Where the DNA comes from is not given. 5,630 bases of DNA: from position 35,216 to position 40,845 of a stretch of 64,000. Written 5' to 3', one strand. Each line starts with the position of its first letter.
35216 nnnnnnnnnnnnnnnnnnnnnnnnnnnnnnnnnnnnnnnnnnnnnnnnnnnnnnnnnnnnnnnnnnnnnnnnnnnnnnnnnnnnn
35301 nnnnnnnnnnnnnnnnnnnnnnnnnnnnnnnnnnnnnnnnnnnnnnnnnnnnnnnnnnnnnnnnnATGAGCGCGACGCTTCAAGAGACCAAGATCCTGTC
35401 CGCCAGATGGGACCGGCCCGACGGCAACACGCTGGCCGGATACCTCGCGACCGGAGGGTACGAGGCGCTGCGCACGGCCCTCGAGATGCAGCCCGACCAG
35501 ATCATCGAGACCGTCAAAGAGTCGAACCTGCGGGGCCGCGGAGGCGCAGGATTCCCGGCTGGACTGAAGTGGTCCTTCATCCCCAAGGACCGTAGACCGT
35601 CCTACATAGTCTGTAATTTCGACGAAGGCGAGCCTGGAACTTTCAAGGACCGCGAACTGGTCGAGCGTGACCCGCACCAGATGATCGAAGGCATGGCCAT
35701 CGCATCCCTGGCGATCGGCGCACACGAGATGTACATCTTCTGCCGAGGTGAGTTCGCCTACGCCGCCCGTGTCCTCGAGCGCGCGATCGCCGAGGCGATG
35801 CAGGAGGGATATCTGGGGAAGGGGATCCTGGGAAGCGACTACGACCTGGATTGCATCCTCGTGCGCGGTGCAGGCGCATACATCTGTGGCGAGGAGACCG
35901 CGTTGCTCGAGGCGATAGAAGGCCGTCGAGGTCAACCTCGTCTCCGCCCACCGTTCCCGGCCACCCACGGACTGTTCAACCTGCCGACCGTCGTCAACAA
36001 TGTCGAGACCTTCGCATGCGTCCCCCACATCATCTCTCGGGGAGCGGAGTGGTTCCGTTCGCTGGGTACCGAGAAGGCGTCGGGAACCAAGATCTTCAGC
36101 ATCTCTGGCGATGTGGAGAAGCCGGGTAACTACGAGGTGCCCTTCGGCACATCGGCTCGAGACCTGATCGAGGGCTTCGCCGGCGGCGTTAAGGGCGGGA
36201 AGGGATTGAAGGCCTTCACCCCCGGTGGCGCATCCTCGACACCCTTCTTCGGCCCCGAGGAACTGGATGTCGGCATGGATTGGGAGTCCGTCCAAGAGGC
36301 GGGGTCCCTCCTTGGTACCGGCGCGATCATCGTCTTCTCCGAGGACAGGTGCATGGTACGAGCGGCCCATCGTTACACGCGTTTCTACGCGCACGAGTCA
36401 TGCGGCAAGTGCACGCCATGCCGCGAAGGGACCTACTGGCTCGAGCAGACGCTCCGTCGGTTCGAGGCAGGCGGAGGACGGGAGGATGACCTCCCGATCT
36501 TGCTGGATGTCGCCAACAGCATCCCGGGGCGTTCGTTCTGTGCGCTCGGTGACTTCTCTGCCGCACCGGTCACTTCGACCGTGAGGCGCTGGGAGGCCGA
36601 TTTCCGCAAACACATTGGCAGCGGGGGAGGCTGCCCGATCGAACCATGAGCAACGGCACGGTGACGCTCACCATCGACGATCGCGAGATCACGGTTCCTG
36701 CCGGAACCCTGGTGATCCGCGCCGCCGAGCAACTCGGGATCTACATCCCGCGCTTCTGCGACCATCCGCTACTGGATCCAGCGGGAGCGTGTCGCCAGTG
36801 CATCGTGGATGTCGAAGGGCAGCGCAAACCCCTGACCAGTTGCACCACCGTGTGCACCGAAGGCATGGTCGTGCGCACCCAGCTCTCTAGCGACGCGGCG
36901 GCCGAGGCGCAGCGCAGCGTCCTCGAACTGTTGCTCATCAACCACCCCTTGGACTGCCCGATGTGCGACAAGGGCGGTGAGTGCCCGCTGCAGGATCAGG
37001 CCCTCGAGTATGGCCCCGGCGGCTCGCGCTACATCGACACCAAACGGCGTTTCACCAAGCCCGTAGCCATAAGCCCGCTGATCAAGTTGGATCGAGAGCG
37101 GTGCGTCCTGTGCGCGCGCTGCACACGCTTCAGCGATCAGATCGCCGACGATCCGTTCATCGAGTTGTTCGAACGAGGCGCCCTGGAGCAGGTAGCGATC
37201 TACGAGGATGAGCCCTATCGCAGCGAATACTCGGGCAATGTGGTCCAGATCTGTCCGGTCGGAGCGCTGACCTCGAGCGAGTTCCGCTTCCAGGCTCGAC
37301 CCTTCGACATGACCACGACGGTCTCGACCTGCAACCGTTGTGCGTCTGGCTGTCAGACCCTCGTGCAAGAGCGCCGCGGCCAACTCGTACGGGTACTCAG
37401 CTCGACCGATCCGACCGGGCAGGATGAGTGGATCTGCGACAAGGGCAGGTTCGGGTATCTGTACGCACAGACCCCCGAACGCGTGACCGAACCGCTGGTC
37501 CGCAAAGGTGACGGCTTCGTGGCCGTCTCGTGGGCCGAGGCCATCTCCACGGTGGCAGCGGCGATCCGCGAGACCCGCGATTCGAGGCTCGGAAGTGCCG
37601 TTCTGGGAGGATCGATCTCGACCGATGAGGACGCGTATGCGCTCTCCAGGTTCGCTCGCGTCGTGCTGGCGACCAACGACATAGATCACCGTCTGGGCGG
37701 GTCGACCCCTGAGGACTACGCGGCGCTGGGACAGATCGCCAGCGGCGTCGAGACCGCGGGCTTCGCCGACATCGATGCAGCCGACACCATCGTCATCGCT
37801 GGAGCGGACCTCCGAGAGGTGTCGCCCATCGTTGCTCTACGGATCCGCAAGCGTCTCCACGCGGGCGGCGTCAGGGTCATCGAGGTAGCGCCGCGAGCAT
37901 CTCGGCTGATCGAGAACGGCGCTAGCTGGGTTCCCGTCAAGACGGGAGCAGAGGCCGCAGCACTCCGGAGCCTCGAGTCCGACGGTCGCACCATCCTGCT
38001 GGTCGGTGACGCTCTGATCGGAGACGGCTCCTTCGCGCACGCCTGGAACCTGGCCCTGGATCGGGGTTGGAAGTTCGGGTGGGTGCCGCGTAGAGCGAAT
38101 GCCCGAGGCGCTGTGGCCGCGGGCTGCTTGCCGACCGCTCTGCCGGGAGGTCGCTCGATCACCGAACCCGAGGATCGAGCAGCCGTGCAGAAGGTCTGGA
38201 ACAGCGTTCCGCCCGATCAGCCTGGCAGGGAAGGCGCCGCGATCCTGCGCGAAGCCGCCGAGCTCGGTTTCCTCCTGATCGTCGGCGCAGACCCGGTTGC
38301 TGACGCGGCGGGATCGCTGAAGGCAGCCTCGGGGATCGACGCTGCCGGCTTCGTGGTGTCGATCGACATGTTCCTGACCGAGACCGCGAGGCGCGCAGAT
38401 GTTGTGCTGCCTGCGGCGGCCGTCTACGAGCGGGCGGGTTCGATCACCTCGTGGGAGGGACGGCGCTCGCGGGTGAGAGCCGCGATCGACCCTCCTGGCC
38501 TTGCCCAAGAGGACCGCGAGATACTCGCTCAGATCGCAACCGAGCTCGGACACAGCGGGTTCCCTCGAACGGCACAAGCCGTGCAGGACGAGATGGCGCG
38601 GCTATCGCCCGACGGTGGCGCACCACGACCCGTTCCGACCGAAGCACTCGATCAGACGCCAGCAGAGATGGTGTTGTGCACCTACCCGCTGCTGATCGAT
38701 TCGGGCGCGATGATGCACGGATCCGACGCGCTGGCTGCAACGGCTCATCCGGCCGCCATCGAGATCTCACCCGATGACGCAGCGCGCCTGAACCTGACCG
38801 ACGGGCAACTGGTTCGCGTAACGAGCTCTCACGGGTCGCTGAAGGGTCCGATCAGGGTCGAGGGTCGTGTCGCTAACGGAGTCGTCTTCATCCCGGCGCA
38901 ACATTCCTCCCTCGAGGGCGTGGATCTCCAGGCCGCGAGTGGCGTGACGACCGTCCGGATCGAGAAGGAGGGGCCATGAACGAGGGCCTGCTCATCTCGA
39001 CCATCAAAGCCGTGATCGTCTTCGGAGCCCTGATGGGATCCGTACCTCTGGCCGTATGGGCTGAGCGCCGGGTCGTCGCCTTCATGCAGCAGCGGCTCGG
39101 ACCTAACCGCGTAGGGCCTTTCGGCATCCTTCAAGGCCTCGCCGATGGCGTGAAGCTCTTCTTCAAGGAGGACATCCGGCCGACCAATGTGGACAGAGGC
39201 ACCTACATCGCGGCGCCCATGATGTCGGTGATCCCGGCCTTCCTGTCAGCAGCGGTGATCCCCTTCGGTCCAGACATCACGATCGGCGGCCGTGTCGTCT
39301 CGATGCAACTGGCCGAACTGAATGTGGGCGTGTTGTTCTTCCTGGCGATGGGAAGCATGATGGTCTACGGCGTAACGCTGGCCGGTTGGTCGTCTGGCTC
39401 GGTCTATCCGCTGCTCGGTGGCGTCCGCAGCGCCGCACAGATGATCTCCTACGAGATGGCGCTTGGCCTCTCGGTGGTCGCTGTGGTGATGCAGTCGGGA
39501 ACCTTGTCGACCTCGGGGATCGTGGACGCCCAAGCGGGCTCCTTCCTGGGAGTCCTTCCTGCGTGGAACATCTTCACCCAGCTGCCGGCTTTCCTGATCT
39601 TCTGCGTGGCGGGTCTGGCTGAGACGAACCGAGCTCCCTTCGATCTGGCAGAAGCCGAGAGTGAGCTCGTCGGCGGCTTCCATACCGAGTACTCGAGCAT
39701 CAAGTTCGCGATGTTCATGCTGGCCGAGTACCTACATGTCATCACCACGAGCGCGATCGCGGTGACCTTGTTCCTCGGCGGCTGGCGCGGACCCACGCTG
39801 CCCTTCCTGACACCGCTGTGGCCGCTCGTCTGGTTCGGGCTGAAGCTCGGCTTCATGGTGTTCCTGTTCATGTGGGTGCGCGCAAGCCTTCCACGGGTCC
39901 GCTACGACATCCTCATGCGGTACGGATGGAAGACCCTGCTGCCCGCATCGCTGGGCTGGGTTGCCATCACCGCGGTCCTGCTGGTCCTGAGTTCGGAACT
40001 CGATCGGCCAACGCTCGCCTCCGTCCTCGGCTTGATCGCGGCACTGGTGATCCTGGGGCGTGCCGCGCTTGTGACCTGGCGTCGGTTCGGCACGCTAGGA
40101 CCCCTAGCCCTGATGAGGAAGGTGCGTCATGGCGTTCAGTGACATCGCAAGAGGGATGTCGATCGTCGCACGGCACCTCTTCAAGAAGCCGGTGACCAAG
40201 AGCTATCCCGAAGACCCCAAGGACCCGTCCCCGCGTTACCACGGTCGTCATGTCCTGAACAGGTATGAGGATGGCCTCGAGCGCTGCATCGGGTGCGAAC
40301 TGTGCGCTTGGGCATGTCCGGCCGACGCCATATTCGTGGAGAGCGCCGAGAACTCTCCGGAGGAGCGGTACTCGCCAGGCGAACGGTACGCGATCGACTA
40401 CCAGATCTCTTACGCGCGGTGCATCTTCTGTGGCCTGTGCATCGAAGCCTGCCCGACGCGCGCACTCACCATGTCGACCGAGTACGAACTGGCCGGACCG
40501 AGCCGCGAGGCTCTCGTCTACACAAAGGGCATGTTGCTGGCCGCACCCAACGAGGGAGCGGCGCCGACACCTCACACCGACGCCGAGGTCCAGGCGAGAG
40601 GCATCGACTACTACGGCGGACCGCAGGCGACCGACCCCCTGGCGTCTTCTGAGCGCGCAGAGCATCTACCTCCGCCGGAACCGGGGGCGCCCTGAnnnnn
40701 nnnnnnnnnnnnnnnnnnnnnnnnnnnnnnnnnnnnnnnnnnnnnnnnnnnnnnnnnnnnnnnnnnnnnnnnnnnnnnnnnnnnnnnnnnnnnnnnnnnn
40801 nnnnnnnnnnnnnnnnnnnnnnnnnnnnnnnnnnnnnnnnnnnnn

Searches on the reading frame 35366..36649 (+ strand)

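Call 28: search_protein_families(library=pfam, proteins=[window:35366-36649:+], max_evalue=0.00001)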
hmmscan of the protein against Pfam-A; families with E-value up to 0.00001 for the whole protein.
window:35366-36649:+ (427 aa): 4 families
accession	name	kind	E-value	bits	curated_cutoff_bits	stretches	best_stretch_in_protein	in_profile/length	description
PF01512.22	Complex1_51K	-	8.5e-46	156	31.2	1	50-220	1-149/150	Nuo51 FMN-binding domain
PF10589.14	NADH_4Fe-4S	-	1e-29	102.7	23.5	1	333-416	2-85/85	NADH-ubiquinone oxidoreductase-F iron-sulfur binding region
PF10531.15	SLBB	-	4.8e-06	26.7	27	0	244-276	2-33/55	SLBB domain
PF22461.2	SLBB_2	-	7.1e-06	26.5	27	0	242-300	1-60/79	SLBB domain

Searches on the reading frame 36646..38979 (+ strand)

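Call 28: search_protein_families(library=pfam, proteins=[window:36646-38979:+], max_evalue=0.00001)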
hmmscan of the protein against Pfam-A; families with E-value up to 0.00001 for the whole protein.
window:36646-38979:+ (777 aa): 7 families
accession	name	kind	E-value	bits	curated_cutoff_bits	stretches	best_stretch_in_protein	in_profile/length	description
PF00384.28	Molybdopterin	-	1.1e-37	130.3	24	1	279-632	1-352/353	Molybdopterin oxidoreductase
PF22117.2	Fer4_Nqo3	-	1.2e-21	77.1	27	1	144-209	2-67/67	NADH-quinone oxidoreductase subunit 3, ferredoxin-like domain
PF13510.11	Fer2_4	-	3.5e-20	72.3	22.8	1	5-79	3-80/82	2Fe-2S iron-sulfur cluster binding domain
PF10588.14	NADH-G_4Fe-4S_3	-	1.3e-16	60.3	27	1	89-125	1-37/40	NADH-ubiquinone oxidoreductase-G iron-sulfur binding region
PF01568.27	Molydop_binding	-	2.2e-14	53.8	26.8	1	693-755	20-82/110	Molydopterin dinucleotide binding domain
PF04879.21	Molybdop_Fe4S4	-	7.1e-07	29.5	22.7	1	222-273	1-52/55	Molybdopterin oxidoreductase Fe4S4 domain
PF00111.32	Fer2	-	9.1e-07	29.2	21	1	9-58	2-49/77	2Fe-2S iron-sulfur cluster binding domain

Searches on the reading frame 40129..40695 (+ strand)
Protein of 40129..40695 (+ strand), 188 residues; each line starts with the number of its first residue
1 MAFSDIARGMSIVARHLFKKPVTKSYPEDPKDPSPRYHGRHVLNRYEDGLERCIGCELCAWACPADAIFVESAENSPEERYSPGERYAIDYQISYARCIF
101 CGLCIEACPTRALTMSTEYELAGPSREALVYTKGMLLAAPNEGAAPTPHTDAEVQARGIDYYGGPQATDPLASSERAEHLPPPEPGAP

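Call 71: search_protein_families(library=pfam, proteins=[window:40129-40695:+], max_evalue=0.00001)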
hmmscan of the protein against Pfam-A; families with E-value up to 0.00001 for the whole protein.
window:40129-40695:+ (188 aa): 10 families
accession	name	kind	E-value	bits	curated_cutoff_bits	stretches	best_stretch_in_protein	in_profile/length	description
PF00037.32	Fer4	-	3.5e-16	58.7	21.1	2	92-114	2-24/24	4Fe-4S binding domain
PF12838.12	Fer4_7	-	2e-11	44.6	27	1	52-112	1-52/52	4Fe-4S dicluster domain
PF13484.11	Fer4_16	-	4.6e-10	40.6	30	0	97-122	1-25/66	4Fe-4S double cluster binding domain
PF13237.11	Fer4_10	-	2.2e-09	37.5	25.5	1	50-109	6-53/53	4Fe-4S dicluster domain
PF13187.11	Fer4_9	-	3.1e-09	37.2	27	1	52-112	1-51/52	4Fe-4S dicluster domain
PF12837.12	Fer4_6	-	4.8e-09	36.2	25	0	51-68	7-24/24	4Fe-4S binding domain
PF14697.11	Fer4_21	-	8.4e-09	35.9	35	0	51-68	39-57/59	4Fe-4S dicluster domain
PF12797.12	Fer4_2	-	8.6e-08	32.1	24.5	0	50-65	7-22/22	4Fe-4S binding domain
PF13183.11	Fer4_8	-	9.3e-08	32.9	27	0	50-110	2-66/68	4Fe-4S dicluster domain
PF12798.12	Fer4_3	-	7.5e-06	26.8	27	0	98-112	1-15/15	4Fe-4S binding domain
